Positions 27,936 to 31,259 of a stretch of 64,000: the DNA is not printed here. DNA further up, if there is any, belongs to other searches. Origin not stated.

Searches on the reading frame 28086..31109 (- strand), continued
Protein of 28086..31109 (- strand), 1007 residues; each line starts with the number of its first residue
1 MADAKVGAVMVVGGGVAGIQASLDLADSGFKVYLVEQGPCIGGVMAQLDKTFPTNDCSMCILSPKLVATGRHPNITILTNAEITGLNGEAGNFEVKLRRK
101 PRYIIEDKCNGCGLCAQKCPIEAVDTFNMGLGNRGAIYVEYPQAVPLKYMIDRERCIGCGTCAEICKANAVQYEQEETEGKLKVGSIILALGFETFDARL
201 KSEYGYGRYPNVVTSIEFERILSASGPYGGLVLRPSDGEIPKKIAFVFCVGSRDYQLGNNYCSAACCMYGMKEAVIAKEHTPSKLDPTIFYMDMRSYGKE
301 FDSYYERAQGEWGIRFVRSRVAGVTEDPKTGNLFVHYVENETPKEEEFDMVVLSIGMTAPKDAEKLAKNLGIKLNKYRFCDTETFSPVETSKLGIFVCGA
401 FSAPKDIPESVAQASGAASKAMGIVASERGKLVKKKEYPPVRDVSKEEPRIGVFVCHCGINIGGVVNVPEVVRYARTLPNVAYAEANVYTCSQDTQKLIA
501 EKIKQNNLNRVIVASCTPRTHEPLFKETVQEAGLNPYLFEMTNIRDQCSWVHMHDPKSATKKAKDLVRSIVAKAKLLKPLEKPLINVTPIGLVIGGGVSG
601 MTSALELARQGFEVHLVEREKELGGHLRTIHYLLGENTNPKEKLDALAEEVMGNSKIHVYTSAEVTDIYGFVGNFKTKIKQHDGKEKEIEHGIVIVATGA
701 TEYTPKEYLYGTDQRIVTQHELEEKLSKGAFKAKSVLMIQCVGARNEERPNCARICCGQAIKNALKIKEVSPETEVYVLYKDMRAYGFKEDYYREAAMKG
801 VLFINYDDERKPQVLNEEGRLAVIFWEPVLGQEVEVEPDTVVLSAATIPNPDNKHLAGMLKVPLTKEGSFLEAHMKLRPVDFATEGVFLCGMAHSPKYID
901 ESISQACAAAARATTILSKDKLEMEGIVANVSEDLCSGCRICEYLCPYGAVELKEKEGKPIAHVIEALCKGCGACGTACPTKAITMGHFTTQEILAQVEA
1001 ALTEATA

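Call 18: find_encoding_contigs(protein=P0001, flank=10000, max_places=4)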
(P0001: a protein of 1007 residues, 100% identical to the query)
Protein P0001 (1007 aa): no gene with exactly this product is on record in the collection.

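Call 19: find_encoding_contigs(protein=P0008, flank=10000, max_places=3)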
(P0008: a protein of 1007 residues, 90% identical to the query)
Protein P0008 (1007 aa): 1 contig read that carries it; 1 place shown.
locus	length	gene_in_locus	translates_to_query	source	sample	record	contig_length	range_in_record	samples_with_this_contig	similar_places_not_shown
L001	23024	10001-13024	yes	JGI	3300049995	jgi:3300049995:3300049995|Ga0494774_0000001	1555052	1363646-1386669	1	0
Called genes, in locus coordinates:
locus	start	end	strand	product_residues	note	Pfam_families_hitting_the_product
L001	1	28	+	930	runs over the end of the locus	PF02629:CoA_binding, PF13380:CoA_binding_2, PF13607:Succ_CoA_lig, PF19045:Ligase_CoA_2, PF13549:ATP-grasp_5, PF00583:Acetyltransf_1, PF13302:Acetyltransf_3, PF13508:Acetyltransf_7 (weak)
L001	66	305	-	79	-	-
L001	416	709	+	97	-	-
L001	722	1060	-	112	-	-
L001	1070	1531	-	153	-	PF02662:FlpD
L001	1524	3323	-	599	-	PF00890:FAD_binding_2 (weak), PF01266:DAO (weak), PF07992:Pyr_redox_2, PF12831:FAD_oxidored, PF13450:NAD_binding_8, PF00037:Fer4, PF12837:Fer4_6, PF13187:Fer4_9 (weak), +8 more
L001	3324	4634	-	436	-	PF00890:FAD_binding_2 (faint), PF12831:FAD_oxidored (weak), PF13450:NAD_binding_8 (weak), PF00037:Fer4 (weak), PF12838:Fer4_7, PF13187:Fer4_9, PF13534:Fer4_17 (weak), PF00037:Fer4 (weak), +7 more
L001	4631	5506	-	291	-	PF02754:CCG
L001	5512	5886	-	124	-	-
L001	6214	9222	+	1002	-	PF12831:FAD_oxidored (weak), PF00037:Fer4 (weak), PF07992:Pyr_redox_2, PF00890:FAD_binding_2, PF07992:Pyr_redox_2, PF13450:NAD_binding_8, PF12838:Fer4_7, PF14697:Fer4_21, +23 more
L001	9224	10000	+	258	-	PF02662:FlpD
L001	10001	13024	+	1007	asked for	PF07992:Pyr_redox_2 (weak), PF12831:FAD_oxidored (weak), PF13187:Fer4_9, PF07992:Pyr_redox_2, PF07992:Pyr_redox_2, PF13450:NAD_binding_8, PF14697:Fer4_21, PF12838:Fer4_7, +23 more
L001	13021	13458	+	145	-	PF02662:FlpD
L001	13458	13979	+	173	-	PF13183:Fer4_8, PF13187:Fer4_9, PF13534:Fer4_17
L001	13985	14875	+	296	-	PF02754:CCG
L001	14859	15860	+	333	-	PF01058:Oxidored_q6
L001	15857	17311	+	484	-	PF27537:HoxH, PF00374:NiFeSe_Hases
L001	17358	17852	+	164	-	PF01750:HycI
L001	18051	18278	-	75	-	-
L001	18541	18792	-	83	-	-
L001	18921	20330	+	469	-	PF05977:MFS_3, PF07690:MFS_1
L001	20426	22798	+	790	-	PF05048:NosD, PF13229:Beta_helix, PF05048:NosD, PF13229:Beta_helix, PF18998:Flg_new_2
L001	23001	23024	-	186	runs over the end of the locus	PF10050:DUF2284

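Call 34: search_protein_families(library=ncbifam, proteins=[window:28086-31109:-], max_evalue=0.00001)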
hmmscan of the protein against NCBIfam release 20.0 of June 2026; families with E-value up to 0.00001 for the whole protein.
window:28086-31109:- (1007 aa): 113 families (the best 25 are shown)
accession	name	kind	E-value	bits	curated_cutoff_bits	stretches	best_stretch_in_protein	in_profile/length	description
NF040770.1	hetero_SS_HdrA2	exception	0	1041.4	1100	3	8-427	141-562/777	CoB-CoM heterodisulfide reductase HdrA2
NF041778.1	hetero_SS_HdrA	equivalog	4.3e-227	755.7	1400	3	9-433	145-578/771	ferredoxin:CoB-CoM heterodisulfide reductase subunit HdrA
NF041891.1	hdrA_Methbact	equivalog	6.7e-212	705.7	1300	3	8-425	135-556/762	ferredoxin:CoB-CoM heterodisulfide reductase subunit HdrA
NF042909.1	FMH_DH_FwdF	exception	3.5e-18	65.8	375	2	106-179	14-80/336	tungsten-dependent formylmethanofuran dehydrogenase subunit FwdF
NF009410.0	PRK12771.1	subfamily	1.3e-17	63.6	516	1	592-668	142-215/566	NAD(P)-binding protein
NF038196.1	ferrodoxin_EFR1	subfamily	3.3e-17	63.3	75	1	931-991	182-236/242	EFR1 family ferrodoxin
NF004914.0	PRK06273.1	equivalog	1.9e-16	60.3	163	0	960-994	44-78/167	ferredoxin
NF005560.0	PRK07233.1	equivalog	2.2e-16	59.7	252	2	593-631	5-43/435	hypothetical protein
NF007202.0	PRK09623.1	equivalog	1.9e-15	57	166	1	899-987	16-101/105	3-methyl-2-oxobutanoate dehydrogenase subunit delta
TIGR03467.1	HpnE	equivalog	2.3e-15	56.9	283.05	2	593-630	3-40/430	hydroxysqualene dehydroxylase HpnE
TIGR01944.1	rnfB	subfamily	8.6e-15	54.8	68.7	1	921-992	100-168/190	RnfABCDGE type electron transport complex subunit B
TIGR03997.1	mycofact_OYE_2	equivalog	1.9e-14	53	793.15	1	592-804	383-564/645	mycofactocin system FadH/OYE family oxidoreductase 2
TIGR02179.1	PorD_KorD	subfamily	3e-14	52.9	60.05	1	931-986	22-74/78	2-oxoacid:acceptor oxidoreductase, delta subunit, pyruvate/2-ketoisovalerate family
TIGR01971.1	NuoI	subfamily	4.3e-14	52.1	113.05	2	97-176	35-103/121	NADH-quinone oxidoreductase, chain I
NF058577.1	FdxA_fam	equivalog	1.3e-13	50.9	65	0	148-170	30-52/52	4Fe-4S ferredoxin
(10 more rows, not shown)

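Call 51: search_protein_representatives(protein=window:28086-31109:-)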
Query: 1007 residues. Proteins with E-value up to 0.001 (for the whole library): 14601; up to 1e-10: 8596; up to 1e-30: 3211. The best 150 are listed.
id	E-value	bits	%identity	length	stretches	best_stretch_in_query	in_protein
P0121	0.0e+00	1242.9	56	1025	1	4-1002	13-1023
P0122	0.0e+00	1239.8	57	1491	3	150-1002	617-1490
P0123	0.0e+00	1233.1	54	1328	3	156-998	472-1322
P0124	0.0e+00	1219.0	55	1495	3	154-1001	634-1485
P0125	0.0e+00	1200.9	54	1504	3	155-1003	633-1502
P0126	0.0e+00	1135.4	54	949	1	62-1001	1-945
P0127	0.0e+00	1133.5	52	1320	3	152-1002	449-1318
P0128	0.0e+00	1129.9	51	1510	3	152-1002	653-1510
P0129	0.0e+00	1123.6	50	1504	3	149-1002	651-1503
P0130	0.0e+00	1081.0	51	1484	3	150-1001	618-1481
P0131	0.0e+00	1074.4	50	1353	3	152-1003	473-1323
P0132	0.0e+00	1072.2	50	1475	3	150-1006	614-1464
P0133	0.0e+00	1068.9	49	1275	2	151-1004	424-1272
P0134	0.0e+00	1053.5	50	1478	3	154-999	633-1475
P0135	0.0e+00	1048.3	50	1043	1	3-1002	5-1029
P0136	0.0e+00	1047.9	48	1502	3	155-1002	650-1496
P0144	0.0e+00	1013.9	46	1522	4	151-1002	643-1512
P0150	3.4e-286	968.5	46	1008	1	2-1001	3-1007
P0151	1.4e-284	963.1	47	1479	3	155-1002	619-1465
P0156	2.4e-280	949.1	49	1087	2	118-1002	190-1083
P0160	6.1e-277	937.9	46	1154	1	8-1000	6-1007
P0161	2.7e-275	932.4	45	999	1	7-1002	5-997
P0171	8.8e-266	900.9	46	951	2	159-1002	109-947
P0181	7.5e-257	871.4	46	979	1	8-1002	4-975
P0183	8.0e-255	864.6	47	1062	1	136-1002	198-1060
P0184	8.4e-255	864.6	43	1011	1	8-1002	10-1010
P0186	2.1e-253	859.9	42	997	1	8-1002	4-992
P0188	9.6e-253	857.8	44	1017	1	8-1002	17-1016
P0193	3.2e-250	849.4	45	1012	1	11-1002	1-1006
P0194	9.5e-250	847.9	43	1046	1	7-1002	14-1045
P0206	4.2e-233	792.8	43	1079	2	444-1002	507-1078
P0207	1.4e-232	791.0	42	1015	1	8-1002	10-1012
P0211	1.3e-228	777.9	42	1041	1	6-1002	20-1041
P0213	6.6e-228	775.5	41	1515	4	151-1002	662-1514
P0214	7.2e-228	775.4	42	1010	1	8-1000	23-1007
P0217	7.2e-227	772.1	39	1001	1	10-1002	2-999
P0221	1.6e-225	767.7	41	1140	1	8-1002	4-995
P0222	5.5e-225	765.9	45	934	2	176-1002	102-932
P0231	4.8e-220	749.5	42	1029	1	6-1002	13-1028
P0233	4.8e-218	742.9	47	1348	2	153-1002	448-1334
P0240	4.1e-215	733.2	41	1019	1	7-1002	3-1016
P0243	7.6e-214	729.0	38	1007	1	5-1000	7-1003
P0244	1.1e-211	721.8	39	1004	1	9-1002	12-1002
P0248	1.1e-208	711.9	39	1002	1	5-1000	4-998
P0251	6.4e-208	709.4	37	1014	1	7-1002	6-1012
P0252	1.3e-207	708.3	38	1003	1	4-1002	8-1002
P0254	4.8e-207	706.5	40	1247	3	155-1002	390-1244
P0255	5.1e-206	703.1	39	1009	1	6-1002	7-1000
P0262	7.1e-204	696.0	40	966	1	68-1002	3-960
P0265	1.4e-202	691.7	37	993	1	9-1002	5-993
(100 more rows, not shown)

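Call 52: predict_structure(alignment_id=A1)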
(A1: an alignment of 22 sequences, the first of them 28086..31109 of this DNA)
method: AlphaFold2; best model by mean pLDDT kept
length: 1007 residues; sequences in the alignment: 22
mean_pLDDT: 71.9   pTM: 0.76
mean pLDDT of the five models: 71.9, 70.1, 69.6, 65.1, 60.2
residues with pLDDT >= 90: 160; 70-90: 448; 50-70: 263; < 50: 136
segments of 3 or more residues with pLDDT < 50: 43-60, 122-150, 224-230, 295-300, 400-405, 458-464, 546-553, 633-638, 784-790, 872-884, 895-897, 925-930, 966-968, 971-973, 985-990
pLDDT, mean of each block of 10 residues (from residue 1): 75 82 90 81 44 36 67 83 91 90 61 55 39 32 33 64 73 72 93 63 69 72 46 71 86 58 66 71 79 55 65 83 82 85 88 76 84 79 73 81 50 84 92 82 85 68 55 86 72 69 91 66 77 84 52 60 76 74 77 89 93 93 73 49 82 95 85 85 84 85 81 86 79 89 67 60 82 88 49 72 74 85 83 88 79 75 61 40 61 54 79 87 54 71 59 73 57 53 49 58 63
secondary structure, 60 per line:
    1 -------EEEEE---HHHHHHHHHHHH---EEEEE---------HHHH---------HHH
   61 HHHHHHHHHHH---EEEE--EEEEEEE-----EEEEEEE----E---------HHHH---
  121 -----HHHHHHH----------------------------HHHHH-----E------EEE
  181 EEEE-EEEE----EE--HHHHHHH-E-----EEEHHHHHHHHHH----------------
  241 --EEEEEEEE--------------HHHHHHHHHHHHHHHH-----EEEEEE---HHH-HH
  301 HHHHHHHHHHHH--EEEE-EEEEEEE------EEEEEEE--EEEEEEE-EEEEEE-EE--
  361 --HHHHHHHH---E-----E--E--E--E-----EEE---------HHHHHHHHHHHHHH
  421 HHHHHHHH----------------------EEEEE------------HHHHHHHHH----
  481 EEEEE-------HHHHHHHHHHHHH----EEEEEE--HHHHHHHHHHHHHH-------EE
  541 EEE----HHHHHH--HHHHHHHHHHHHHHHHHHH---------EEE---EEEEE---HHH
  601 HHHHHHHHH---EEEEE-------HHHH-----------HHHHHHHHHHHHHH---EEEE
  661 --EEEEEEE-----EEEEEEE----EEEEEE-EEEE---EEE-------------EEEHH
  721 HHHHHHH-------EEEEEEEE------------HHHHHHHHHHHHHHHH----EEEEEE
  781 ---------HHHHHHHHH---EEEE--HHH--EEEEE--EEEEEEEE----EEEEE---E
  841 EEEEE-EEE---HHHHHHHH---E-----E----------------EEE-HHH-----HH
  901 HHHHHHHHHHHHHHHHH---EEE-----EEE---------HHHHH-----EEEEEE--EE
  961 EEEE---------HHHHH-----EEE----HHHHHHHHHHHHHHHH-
elements in order (helices of 4 or more, strands of 3 or more residues): E8-12 H16-27 E31-35 H45-48 H58-71 E75-78 E81-87 E93-99 H114-117 H126-132 H161-165 E178-184 E186-189 H198-204 E212-214 H215-224 E243-250 H265-280 E286-291 H299-312 E315-318 E320-326 E333-339 E342-348 E350-355 H363-370 E395-397 H407-428 E451-455 H468-476 E481-485 H493-505 E510-515 H518-531 E539-543 H548-553 H556-574 E584-586 E590-594 H598-609 E613-617 H625-628 H640-653 E657-660 E663-669 E675-681 E686-691 E693-696 E700-702 E716-718 H719-727 E735-742 H755-770 E775-780 H790-798 E802-805 E813-817 E820-827 E832-836 E840-845 E847-849 H853-860 E887-889 H899-917 E921-923 E929-931 H941-945 E951-956 E959-964 H974-978 E984-986 H991-1006

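Call 55: fold_search(model_id=the predicted structure, library=pdb)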
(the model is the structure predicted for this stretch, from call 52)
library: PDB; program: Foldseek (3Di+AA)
matches with E <= 10: 1898; with E <= 0.001: 741
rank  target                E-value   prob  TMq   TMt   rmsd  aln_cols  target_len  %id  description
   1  5odc_A                3.5e-54  1.00  0.46  0.68   5.8       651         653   38  Heterodisulfide reductase / [NiFe]-hydrogenase complex from Methanothermococcus thermolithotrophicus at 2.3 A resoluti (released 2017-08-30)
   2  5odh_A                2.2e-52  1.00  0.46  0.67   5.7       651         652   39  Heterodisulfide reductase / [NiFe]-hydrogenase complex from Methanothermococcus thermolithotrophicus soaked with heter (released 2017-08-30)
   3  8rvy_A                3.2e-52  1.00  0.43  0.64   7.2       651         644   38  CryoEM structure of the Elp-Hdr complex of Methanothermobacter marburgensis state 1 (composite structure) (released 2025-05-14)
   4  5odi_A                1.2e-51  1.00  0.46  0.68   5.6       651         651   38  Heterodisulfide reductase / [NiFe]-hydrogenase complex from Methanothermococcus thermolithotrophicus cocrystallized wi (released 2017-08-30)
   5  8rvu_A                2.8e-50  1.00  0.49  0.74   4.7       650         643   38  CryoEM structure of the Elp-Hdr complex of Methanothermobacter marburgensis state 2 (composite structure) (released 2025-05-14)
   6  7bkb_A                3.6e-49  1.00  0.48  0.72   4.9       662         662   33  Formate dehydrogenase - heterodisulfide reductase - formylmethanofuran dehydrogenase complex from Methanospirillum hun (released 2021-09-29)
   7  7bkd_A                1.6e-48  1.00  0.45  0.65   6.5       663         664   33  Formate dehydrogenase - heterodisulfide reductase - formylmethanofuran dehydrogenase complex from Methanospirillum hun (released 2021-09-29)
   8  8rvu_a                9.2e-40  1.00  0.37  0.83   4.3       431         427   48  CryoEM structure of the Elp-Hdr complex of Methanothermobacter marburgensis state 2 (composite structure) (released 2025-05-14)
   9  8rwn_A                2.2e-39  1.00  0.37  0.83   4.3       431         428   48  CryoEM structure of the Hdr(ABC)2 subunits of the Elp-Hdr complex of Methanothermobacter marburgensis (released 2025-05-14)
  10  7bke_A                6.1e-34  1.00  0.38  0.80   4.5       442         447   43  Formate dehydrogenase - heterodisulfide reductase - formylmethanofuran dehydrogenase complex from Methanospirillum hun (released 2021-09-29)
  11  7bkd_a                2.6e-33  1.00  0.38  0.80   5.6       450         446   42  Formate dehydrogenase - heterodisulfide reductase - formylmethanofuran dehydrogenase complex from Methanospirillum hun (released 2021-09-29)
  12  6tjr_A                6.8e-27  1.00  0.30  0.86   2.5       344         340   28  Structure of HdrA-like subunit from Hyphomicrobium denitrificans (released 2020-08-19)
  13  3cty_A                8.4e-16  1.00  0.24  0.71   5.0       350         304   18  Crystal structure of T. acidophilum thioredoxin reductase (released 2009-02-24)
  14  3cty_B                1.8e-15  1.00  0.24  0.68   4.9       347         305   19  Crystal structure of T. acidophilum thioredoxin reductase (released 2009-02-24)
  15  4xvg                  3.7e-15  1.00  0.21  0.38  19.5       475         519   17  Crystal structure of Alkylhydroperoxide Reductase Subunit AhpF from Escherichia coli (released 2016-02-24)
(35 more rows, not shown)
